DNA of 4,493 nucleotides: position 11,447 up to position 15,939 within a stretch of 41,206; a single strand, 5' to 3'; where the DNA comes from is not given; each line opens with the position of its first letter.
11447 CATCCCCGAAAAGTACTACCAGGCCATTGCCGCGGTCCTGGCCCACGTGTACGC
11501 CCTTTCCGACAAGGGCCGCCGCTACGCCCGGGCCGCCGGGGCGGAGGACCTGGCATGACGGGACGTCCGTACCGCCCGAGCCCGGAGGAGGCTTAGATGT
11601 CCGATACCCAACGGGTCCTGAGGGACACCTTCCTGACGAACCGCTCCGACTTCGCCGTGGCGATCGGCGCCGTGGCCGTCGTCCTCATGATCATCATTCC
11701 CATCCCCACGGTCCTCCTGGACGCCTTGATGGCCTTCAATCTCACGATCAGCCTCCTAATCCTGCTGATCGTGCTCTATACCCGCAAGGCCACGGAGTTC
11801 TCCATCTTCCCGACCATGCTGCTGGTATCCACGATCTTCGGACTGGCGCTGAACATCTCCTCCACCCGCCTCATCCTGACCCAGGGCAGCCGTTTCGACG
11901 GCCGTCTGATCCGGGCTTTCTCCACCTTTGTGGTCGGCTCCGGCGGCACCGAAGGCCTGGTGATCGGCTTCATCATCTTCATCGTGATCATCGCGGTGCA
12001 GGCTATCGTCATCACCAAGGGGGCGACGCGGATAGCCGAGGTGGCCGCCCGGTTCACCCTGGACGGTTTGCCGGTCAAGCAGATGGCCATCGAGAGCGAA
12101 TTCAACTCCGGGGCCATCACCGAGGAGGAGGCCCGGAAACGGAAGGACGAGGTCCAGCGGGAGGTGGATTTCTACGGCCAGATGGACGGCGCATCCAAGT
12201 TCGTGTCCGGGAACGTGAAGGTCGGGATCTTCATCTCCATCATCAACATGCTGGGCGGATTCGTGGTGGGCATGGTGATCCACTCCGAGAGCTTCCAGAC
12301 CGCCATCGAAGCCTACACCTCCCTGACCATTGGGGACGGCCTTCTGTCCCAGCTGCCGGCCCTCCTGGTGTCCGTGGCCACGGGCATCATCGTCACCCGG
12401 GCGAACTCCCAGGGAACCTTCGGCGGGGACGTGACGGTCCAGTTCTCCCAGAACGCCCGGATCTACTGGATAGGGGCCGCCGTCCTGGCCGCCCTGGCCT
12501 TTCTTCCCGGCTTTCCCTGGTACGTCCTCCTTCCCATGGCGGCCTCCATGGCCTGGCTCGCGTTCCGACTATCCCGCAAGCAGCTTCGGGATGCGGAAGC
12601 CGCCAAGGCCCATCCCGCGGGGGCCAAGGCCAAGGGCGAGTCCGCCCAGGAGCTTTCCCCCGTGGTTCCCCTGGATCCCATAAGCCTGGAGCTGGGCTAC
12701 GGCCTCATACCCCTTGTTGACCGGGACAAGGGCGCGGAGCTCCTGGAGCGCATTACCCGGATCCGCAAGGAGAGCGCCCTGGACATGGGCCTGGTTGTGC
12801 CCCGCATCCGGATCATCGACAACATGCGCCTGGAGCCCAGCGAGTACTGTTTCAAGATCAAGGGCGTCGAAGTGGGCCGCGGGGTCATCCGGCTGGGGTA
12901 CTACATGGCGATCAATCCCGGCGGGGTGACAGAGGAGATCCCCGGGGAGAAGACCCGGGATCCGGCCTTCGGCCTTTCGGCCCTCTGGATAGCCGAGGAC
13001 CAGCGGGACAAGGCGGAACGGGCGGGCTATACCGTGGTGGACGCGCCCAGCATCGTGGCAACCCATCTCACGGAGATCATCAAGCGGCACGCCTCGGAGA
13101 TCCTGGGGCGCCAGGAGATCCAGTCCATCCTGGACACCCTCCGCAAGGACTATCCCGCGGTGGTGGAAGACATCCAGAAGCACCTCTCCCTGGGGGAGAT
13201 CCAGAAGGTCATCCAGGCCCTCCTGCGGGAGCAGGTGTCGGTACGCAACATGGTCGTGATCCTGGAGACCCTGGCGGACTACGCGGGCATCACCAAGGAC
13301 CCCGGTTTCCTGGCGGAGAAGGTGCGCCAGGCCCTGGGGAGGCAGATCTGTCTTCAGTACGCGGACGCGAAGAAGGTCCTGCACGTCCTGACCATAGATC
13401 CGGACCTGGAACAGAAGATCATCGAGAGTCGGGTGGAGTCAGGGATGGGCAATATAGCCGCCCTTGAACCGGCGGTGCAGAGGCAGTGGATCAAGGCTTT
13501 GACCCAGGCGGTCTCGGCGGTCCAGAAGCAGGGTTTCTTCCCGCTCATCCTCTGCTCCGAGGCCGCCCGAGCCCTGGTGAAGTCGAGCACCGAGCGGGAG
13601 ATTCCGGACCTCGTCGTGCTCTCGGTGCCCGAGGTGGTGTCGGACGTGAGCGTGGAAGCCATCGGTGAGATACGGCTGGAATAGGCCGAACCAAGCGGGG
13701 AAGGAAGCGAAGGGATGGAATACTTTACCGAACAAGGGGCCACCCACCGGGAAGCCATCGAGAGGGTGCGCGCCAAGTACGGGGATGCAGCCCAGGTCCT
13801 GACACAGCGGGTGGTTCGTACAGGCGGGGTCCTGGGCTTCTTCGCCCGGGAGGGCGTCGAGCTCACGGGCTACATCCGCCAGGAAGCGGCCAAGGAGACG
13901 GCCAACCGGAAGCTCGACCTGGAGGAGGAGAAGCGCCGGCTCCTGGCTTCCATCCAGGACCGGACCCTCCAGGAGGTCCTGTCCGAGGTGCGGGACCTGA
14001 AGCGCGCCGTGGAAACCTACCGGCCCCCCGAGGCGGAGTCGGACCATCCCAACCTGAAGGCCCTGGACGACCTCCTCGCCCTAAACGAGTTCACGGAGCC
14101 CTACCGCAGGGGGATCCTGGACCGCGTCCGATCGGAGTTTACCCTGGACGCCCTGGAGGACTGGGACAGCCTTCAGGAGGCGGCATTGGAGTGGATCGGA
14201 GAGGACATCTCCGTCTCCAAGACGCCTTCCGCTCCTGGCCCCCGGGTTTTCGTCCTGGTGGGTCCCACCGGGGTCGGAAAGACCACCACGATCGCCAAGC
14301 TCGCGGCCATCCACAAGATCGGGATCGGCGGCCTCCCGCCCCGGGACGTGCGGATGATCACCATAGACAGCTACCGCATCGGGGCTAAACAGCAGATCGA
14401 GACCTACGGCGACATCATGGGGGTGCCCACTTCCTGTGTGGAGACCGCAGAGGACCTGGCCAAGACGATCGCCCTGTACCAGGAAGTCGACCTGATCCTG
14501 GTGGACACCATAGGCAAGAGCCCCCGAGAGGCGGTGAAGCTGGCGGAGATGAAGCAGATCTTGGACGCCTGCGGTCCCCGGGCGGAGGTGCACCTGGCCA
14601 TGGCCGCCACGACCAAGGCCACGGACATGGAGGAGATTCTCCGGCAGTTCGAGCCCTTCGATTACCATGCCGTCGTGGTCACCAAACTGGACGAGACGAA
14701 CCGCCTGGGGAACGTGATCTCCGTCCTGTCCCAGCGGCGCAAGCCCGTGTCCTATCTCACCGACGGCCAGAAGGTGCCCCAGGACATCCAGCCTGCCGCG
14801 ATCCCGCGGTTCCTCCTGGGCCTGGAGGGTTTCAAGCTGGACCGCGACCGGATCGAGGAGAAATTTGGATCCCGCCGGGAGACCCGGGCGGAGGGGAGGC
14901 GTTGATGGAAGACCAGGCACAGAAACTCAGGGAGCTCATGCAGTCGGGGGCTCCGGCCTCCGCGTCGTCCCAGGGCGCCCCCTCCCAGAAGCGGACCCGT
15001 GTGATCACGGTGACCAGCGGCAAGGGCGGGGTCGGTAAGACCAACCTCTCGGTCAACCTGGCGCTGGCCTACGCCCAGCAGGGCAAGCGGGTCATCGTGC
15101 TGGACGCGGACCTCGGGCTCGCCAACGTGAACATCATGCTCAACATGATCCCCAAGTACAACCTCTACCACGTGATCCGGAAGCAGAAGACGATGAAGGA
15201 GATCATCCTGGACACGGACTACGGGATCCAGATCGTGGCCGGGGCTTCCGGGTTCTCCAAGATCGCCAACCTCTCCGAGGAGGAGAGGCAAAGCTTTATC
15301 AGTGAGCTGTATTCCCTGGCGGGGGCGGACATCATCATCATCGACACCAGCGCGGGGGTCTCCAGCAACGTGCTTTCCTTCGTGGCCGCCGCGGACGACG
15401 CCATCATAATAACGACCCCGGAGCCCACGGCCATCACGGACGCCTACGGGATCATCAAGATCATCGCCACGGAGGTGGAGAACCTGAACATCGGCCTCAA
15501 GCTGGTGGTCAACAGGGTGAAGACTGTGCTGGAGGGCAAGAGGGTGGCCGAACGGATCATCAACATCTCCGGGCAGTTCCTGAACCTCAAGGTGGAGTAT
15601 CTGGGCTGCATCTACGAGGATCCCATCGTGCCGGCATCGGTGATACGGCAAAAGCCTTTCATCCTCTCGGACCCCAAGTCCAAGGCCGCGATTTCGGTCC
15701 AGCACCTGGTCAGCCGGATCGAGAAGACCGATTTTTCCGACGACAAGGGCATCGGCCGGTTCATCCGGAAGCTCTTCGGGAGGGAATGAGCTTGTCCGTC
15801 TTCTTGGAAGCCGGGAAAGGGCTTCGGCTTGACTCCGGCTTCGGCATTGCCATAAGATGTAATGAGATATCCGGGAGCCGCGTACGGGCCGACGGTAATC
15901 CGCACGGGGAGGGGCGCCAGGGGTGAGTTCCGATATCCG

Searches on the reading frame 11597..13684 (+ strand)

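Call 40: search_protein_families(library=pfam, proteins=[window:11597-13684:+], max_evalue=0.00001)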
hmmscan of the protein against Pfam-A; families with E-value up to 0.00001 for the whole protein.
window:11597-13684:+ (695 aa): 1 family
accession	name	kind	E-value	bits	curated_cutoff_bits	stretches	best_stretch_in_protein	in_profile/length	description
PF00771.25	FHIPEP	-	2.1e-251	836.5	29.1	1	28-684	1-656/657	FHIPEP family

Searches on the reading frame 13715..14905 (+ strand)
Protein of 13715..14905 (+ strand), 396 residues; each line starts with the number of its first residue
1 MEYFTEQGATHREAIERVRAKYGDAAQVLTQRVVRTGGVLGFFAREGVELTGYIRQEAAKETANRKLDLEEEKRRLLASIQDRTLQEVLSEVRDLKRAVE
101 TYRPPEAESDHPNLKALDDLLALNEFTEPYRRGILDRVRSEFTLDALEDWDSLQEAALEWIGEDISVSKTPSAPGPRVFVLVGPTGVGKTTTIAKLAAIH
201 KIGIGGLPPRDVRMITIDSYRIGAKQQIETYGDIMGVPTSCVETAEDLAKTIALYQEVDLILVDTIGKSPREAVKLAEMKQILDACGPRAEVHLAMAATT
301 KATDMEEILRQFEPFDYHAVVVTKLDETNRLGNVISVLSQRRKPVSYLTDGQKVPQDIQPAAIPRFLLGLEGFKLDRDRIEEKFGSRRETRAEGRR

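Call 40: search_protein_families(library=pfam, proteins=[window:13715-14905:+], max_evalue=0.00001)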
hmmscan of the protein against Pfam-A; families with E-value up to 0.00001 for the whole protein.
window:13715-14905:+ (396 aa): 1 family
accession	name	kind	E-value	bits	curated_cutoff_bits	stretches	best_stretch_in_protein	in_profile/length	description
PF00448.28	SRP54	-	1.3e-36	126.6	22.7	1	176-366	1-190/196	SRP54-type protein, GTPase domain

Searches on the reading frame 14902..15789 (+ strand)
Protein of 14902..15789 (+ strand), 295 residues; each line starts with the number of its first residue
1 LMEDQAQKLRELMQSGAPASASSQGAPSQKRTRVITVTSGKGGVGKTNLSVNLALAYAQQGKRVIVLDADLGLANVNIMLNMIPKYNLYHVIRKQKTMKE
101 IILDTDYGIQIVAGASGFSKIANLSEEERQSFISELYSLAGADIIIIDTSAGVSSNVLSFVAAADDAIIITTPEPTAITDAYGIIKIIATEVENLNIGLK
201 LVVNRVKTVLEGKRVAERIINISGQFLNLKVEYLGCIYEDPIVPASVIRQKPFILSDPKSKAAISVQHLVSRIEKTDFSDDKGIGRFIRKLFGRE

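Call 41: search_protein_families(library=pfam, proteins=[window:14902-15789:+], max_evalue=0.0001)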
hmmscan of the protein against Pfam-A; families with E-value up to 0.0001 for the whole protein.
window:14902-15789:+ (295 aa): 6 families
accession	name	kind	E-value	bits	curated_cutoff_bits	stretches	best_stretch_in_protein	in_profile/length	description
PF01656.29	CbiA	-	3.3e-18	66.3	25.4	1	35-253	1-125/125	CobQ/CobB/MinD/ParA nucleotide binding domain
PF10609.15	ParA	-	9.8e-18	64.9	27.1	1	32-273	3-245/246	NUBPL iron-transfer P-loop NTPase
PF13614.12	AAA_31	-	9.9e-18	65.1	27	1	32-199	1-175/177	AAA domain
PF00142.24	Fer4_NifH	-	2.4e-07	30.9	25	1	39-275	6-246/271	4Fe-4S iron sulfur cluster binding proteins, NifH/frxC family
PF02374.21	ArsA_ATPase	-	9.5e-07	28.7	24.3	1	33-70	2-38/305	Anion-transporting ATPase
PF09140.17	MipZ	-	2.1e-05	24.4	20.7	1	34-169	2-126/262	ATPase MipZ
